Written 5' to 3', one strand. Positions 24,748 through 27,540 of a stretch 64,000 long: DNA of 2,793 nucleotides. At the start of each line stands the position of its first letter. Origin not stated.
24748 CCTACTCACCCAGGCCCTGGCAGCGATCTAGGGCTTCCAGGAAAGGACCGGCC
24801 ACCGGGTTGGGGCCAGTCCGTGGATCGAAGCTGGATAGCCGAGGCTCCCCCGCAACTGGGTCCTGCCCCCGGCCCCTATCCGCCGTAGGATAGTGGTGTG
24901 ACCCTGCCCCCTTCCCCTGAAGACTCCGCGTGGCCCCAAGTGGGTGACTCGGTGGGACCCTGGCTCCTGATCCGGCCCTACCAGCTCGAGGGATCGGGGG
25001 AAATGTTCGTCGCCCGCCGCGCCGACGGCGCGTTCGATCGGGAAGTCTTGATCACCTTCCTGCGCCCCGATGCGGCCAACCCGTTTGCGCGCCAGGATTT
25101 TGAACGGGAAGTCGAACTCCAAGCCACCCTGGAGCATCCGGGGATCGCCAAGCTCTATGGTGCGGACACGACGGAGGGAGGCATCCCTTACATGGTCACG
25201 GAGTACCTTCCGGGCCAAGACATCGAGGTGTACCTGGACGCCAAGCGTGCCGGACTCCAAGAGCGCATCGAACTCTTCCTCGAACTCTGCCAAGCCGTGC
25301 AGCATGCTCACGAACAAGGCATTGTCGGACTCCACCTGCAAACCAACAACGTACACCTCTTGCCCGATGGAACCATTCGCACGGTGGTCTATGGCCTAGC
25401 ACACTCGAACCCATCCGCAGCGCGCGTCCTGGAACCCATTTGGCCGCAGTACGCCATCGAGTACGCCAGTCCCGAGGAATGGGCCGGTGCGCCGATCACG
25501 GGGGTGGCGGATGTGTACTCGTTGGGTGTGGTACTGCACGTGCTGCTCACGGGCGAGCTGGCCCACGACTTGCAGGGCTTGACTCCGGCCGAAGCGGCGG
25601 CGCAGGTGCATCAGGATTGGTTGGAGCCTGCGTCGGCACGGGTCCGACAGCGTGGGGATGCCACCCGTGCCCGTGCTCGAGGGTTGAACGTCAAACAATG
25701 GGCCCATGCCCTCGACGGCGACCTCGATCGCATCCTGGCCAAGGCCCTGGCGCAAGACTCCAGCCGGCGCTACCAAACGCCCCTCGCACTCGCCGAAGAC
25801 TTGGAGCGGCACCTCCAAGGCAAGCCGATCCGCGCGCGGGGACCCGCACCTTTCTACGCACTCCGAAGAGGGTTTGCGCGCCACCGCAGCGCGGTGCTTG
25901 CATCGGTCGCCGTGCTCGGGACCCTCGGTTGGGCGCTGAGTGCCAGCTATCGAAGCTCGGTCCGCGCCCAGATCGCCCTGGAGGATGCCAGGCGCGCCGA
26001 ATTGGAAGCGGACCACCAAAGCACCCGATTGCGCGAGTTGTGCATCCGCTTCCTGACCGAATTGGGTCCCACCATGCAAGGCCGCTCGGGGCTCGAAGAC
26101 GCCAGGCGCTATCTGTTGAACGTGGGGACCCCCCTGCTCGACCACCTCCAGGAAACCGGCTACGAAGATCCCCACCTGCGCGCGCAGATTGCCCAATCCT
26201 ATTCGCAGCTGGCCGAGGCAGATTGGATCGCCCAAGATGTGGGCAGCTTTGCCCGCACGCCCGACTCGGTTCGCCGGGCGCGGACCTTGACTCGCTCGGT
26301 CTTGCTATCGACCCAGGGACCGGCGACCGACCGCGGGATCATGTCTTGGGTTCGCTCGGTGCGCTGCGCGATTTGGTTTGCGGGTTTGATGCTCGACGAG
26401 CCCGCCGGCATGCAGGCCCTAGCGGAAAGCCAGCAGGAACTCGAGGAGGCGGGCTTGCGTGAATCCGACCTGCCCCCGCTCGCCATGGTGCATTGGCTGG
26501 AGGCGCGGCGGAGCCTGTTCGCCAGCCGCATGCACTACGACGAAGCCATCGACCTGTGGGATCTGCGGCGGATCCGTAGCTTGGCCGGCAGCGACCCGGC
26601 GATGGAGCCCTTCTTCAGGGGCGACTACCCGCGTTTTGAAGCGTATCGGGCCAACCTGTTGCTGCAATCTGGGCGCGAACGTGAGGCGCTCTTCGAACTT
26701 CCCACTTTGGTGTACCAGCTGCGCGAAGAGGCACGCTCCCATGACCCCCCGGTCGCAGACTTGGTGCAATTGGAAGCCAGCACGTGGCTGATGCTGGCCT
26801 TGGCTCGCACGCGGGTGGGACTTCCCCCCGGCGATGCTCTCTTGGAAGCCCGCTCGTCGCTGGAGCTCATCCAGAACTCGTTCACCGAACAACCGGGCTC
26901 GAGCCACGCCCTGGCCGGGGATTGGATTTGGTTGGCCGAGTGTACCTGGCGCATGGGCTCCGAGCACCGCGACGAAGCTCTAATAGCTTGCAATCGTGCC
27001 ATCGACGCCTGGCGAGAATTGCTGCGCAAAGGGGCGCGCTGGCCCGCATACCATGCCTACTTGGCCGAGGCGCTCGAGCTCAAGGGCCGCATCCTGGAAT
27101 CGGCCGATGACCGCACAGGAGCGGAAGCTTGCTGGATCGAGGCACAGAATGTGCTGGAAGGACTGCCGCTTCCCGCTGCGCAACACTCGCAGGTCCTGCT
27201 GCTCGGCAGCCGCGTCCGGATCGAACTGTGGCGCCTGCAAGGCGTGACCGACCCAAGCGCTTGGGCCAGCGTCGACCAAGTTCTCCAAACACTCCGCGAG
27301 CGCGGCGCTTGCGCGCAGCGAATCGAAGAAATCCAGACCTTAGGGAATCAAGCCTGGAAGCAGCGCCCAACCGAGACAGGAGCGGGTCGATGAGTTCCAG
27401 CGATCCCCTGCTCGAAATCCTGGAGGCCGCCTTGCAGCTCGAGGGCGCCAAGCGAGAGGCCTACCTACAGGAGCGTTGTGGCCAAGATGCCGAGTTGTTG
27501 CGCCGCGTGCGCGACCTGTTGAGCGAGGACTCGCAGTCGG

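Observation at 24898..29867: Translationally coupled pseudokinase / active Ser/Thr kinase paralog pair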

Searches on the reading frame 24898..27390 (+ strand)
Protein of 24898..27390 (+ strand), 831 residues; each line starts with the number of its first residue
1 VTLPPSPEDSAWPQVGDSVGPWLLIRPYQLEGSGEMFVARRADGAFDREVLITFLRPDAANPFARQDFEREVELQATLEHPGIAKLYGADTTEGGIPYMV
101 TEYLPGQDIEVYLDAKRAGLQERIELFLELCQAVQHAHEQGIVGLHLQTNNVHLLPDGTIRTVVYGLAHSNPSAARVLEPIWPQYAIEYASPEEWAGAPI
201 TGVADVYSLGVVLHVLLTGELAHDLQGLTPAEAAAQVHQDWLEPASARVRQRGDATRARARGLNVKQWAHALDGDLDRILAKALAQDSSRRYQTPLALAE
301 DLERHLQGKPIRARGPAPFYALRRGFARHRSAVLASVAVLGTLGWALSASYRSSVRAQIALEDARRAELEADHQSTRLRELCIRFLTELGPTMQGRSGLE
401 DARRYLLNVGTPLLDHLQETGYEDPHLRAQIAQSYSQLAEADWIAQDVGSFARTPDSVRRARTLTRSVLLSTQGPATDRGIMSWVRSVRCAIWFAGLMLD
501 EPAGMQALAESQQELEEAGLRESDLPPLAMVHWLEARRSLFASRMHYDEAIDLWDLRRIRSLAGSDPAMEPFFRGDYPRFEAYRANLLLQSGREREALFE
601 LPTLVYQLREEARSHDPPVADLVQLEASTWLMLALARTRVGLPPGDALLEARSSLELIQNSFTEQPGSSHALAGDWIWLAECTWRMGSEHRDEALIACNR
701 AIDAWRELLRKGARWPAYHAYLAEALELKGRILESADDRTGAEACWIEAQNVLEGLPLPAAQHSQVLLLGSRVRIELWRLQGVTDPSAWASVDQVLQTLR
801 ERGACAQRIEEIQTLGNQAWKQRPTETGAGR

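Call 3: search_protein_families(library=pfam, proteins=[window:24898-27390:+], max_evalue=0.1)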
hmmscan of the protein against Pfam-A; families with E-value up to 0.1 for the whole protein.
window:24898-27390:+ (831 aa): 2 families
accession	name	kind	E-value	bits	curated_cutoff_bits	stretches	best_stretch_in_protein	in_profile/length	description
PF00069.31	Pkinase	-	5.8e-16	59.1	31.7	1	58-226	35-200/263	Protein kinase domain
PF07714.23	PK_Tyr_Ser-Thr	-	3.1e-15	56.6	23.1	1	47-239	28-219/258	Protein tyrosine and serine/threonine kinase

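Call 8: find_encoding_contigs(protein=window:24898-27390:+, flank=10000, max_places=6)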
Protein window:24898-27390:+ (831 aa): 5 contigs read that carry it; 2 places shown.
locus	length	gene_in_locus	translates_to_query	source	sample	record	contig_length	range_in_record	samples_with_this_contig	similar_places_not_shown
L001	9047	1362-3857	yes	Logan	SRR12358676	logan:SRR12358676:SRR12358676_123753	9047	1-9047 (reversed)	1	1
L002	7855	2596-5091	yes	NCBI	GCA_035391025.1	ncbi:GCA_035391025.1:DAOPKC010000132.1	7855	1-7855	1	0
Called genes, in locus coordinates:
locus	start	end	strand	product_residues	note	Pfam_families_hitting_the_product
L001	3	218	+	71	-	?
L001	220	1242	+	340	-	PF00756:Esterase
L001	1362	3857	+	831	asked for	PF00069:Pkinase, PF07714:PK_Tyr_Ser-Thr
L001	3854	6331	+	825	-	PF00069:Pkinase, PF07714:PK_Tyr_Ser-Thr, PF03109:ABC1, PF14531:Kinase-like (weak)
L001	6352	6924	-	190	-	PF07638:Sigma70_ECF, PF08281:Sigma70_r4_2 (weak)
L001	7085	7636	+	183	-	-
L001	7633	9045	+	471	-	?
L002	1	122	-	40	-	PF00749:tRNA-synt_1c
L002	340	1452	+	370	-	PF00962:A_deaminase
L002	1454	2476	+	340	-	PF00756:Esterase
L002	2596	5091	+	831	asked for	PF00069:Pkinase, PF07714:PK_Tyr_Ser-Thr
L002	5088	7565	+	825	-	PF00069:Pkinase, PF07714:PK_Tyr_Ser-Thr, PF03109:ABC1, PF14531:Kinase-like (weak)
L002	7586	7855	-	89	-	PF07638:Sigma70_ECF, PF08281:Sigma70_r4_2 (weak)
